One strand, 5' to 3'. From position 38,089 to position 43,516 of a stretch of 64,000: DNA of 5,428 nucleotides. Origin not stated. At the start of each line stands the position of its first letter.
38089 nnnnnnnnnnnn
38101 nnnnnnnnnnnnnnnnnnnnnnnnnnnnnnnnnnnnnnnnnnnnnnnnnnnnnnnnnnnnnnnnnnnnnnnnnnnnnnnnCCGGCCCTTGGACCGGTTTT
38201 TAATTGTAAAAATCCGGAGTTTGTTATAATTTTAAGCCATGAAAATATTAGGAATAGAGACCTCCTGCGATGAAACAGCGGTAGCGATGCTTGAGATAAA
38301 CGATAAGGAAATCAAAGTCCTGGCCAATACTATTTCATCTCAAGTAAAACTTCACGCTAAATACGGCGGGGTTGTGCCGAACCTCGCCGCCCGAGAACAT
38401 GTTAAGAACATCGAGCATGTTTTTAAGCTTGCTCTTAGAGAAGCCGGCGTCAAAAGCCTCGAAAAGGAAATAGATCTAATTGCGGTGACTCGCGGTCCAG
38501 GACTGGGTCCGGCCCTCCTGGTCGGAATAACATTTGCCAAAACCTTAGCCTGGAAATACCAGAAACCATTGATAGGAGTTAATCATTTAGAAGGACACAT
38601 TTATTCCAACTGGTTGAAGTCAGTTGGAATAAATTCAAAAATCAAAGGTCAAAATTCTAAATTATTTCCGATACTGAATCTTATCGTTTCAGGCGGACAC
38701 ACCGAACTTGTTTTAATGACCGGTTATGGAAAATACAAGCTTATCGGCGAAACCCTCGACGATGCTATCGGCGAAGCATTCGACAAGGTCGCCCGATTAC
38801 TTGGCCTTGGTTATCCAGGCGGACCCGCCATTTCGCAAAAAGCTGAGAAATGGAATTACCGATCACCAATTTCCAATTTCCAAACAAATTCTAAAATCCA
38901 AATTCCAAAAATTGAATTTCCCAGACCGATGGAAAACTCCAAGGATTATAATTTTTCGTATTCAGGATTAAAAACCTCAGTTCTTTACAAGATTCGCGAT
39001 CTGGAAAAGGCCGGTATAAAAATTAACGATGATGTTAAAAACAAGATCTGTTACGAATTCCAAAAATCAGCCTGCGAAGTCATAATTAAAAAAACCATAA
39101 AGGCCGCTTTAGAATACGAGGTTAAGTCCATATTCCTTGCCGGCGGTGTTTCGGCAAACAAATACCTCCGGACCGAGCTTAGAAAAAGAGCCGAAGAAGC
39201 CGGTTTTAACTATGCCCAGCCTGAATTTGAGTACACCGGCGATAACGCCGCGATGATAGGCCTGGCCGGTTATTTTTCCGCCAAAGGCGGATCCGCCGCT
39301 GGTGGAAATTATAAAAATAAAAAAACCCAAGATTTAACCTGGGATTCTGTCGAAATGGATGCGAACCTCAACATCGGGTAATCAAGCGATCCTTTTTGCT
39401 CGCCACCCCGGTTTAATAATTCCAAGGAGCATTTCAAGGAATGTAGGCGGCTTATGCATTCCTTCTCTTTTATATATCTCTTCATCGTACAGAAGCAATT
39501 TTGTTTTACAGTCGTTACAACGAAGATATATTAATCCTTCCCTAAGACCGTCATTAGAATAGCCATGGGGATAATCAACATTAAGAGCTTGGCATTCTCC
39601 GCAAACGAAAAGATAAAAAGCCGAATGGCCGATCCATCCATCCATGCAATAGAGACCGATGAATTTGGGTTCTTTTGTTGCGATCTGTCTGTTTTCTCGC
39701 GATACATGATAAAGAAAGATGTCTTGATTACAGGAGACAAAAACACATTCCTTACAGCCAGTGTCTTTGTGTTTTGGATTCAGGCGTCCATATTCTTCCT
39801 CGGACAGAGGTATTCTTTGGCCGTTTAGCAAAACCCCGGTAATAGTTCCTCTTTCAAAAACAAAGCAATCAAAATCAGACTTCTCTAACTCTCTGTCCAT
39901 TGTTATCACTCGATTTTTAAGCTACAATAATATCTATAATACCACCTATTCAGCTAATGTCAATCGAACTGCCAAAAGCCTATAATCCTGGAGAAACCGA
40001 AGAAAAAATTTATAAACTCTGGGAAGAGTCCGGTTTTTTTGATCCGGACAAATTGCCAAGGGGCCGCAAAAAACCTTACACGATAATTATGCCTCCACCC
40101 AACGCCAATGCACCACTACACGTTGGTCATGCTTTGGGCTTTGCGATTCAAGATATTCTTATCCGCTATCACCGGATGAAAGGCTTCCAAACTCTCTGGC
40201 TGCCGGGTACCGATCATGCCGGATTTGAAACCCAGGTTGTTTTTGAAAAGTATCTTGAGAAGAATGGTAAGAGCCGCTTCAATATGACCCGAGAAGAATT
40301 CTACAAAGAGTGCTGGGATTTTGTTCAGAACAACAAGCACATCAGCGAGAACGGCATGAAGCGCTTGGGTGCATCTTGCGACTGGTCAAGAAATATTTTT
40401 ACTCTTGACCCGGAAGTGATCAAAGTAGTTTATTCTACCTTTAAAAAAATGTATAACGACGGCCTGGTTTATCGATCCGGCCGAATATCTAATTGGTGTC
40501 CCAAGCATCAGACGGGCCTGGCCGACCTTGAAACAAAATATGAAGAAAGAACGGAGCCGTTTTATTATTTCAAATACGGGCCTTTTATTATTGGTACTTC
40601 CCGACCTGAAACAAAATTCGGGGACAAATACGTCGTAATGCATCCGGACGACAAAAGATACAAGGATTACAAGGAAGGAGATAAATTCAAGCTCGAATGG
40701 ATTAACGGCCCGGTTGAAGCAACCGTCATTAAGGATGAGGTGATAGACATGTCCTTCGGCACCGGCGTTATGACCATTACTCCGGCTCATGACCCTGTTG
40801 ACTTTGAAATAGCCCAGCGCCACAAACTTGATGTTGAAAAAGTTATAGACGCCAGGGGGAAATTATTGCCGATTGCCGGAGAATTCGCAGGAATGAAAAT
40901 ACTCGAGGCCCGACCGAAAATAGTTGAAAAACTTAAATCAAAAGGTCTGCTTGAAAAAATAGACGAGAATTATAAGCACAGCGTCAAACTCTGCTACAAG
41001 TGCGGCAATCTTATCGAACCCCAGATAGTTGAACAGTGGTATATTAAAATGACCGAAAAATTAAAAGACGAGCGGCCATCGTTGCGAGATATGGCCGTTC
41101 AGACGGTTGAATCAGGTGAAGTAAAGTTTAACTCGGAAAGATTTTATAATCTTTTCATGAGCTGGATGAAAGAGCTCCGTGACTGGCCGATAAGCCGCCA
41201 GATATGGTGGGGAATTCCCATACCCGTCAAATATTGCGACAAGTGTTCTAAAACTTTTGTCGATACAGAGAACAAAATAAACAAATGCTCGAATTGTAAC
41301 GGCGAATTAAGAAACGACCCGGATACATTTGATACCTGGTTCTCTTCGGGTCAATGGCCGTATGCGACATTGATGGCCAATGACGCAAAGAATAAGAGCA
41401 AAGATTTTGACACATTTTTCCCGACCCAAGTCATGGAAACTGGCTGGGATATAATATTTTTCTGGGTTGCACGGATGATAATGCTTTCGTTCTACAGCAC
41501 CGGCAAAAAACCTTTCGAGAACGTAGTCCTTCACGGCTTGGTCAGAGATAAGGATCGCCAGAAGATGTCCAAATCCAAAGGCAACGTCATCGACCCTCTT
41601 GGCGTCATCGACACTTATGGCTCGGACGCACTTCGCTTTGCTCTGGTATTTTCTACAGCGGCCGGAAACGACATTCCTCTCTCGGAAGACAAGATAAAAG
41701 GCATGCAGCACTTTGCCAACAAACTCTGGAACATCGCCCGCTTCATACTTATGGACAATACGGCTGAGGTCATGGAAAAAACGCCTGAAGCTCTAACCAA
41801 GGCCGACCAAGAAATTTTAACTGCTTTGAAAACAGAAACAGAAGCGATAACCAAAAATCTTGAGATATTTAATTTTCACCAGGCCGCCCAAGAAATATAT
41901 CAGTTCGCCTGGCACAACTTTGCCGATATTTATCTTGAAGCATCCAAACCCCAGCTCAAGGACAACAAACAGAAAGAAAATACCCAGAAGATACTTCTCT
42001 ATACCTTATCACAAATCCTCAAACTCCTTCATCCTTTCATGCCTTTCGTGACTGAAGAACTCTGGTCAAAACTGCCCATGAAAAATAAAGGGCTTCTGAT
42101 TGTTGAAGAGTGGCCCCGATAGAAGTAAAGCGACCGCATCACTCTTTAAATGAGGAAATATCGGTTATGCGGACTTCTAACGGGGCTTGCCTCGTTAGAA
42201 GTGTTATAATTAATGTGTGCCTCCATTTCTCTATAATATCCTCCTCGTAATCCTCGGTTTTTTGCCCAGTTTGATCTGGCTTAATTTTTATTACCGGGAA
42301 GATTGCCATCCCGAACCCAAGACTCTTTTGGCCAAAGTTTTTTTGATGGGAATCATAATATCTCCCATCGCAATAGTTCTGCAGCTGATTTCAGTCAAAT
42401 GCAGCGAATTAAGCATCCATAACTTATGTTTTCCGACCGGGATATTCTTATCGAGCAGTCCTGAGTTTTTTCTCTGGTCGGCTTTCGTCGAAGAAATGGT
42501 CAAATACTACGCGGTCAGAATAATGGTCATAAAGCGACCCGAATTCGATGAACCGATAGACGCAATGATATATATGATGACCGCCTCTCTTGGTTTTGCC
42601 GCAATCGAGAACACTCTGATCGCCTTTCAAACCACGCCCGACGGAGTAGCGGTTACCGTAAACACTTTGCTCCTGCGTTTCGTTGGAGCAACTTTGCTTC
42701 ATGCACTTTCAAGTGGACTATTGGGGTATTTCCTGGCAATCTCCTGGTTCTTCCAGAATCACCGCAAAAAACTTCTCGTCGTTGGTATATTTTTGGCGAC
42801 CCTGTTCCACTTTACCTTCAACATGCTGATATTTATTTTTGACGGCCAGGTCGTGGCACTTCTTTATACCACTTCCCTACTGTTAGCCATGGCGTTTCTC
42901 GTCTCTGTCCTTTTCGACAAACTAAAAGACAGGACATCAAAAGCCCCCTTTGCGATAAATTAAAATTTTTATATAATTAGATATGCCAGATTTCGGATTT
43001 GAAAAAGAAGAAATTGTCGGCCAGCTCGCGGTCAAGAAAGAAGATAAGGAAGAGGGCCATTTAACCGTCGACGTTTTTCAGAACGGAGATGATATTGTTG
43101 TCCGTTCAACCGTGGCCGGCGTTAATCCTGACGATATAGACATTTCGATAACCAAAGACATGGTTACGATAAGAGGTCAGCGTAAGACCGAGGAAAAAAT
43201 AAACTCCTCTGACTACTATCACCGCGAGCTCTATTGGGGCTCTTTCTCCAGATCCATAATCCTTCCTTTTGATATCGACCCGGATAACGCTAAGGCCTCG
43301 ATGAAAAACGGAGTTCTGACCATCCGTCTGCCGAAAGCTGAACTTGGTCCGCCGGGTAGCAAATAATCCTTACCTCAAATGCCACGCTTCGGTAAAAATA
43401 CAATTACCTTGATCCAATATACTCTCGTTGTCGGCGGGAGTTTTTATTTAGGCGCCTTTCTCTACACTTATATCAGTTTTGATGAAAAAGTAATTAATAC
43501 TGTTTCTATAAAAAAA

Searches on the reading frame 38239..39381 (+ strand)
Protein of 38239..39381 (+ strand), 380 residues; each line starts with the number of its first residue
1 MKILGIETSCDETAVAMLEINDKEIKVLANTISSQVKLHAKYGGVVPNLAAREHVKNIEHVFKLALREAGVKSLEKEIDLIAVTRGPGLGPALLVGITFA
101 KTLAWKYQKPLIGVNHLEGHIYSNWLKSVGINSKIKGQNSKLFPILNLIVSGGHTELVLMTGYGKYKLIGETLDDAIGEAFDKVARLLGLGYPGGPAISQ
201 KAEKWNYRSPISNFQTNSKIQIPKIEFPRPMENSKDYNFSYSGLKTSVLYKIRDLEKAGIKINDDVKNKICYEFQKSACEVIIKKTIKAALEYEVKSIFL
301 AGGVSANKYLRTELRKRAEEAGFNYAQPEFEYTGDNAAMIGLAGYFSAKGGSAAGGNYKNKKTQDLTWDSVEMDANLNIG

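Call 8: search_protein_families(library=pfam, proteins=[window:38239-39381:+], max_evalue=0.001)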
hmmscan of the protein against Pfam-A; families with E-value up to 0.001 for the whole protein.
window:38239-39381:+ (380 aa): 2 families
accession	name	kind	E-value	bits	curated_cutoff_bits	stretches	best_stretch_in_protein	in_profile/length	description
PF00814.31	TsaD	-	1.6e-88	297.3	24.8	1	26-341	1-263/264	tRNA N6-adenosine threonylcarbamoyltransferase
PF22521.2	HypF_C_2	-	1.2e-07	32.2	27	1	263-331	162-230/241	Carbamoyltransferase, Kae1-like Domain, second subdomain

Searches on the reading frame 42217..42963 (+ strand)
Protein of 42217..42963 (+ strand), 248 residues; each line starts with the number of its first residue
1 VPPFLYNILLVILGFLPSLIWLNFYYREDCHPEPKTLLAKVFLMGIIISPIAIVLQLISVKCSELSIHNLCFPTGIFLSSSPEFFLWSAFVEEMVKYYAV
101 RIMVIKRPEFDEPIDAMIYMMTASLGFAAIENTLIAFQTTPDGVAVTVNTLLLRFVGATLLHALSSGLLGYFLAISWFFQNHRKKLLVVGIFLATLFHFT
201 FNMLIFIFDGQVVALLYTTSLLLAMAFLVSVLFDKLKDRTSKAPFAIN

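Call 59: search_protein_families(library=pfam, proteins=[window:42217-42963:+], max_evalue=0.001)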
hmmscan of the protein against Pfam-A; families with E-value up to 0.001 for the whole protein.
window:42217-42963:+ (248 aa): 1 family
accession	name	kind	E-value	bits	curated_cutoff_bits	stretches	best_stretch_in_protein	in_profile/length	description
PF13367.11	PrsW-protease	-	7.5e-30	104.4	23.5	1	33-225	1-189/196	PrsW family intramembrane metalloprotease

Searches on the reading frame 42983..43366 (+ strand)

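Call 59: search_protein_families(library=pfam, proteins=[window:42983-43366:+], max_evalue=0.001)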
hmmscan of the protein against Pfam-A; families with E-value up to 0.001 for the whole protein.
window:42983-43366:+ (127 aa): 2 families
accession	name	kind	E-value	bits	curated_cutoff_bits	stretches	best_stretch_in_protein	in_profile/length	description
PF00011.27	HSP20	-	5.3e-20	71.9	20.8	1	33-120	4-89/102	Hsp20/alpha crystallin family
PF17886.7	ArsA_HSP20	-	1.1e-06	28.5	22.5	1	36-115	2-62/63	HSP20-like domain found in ArsA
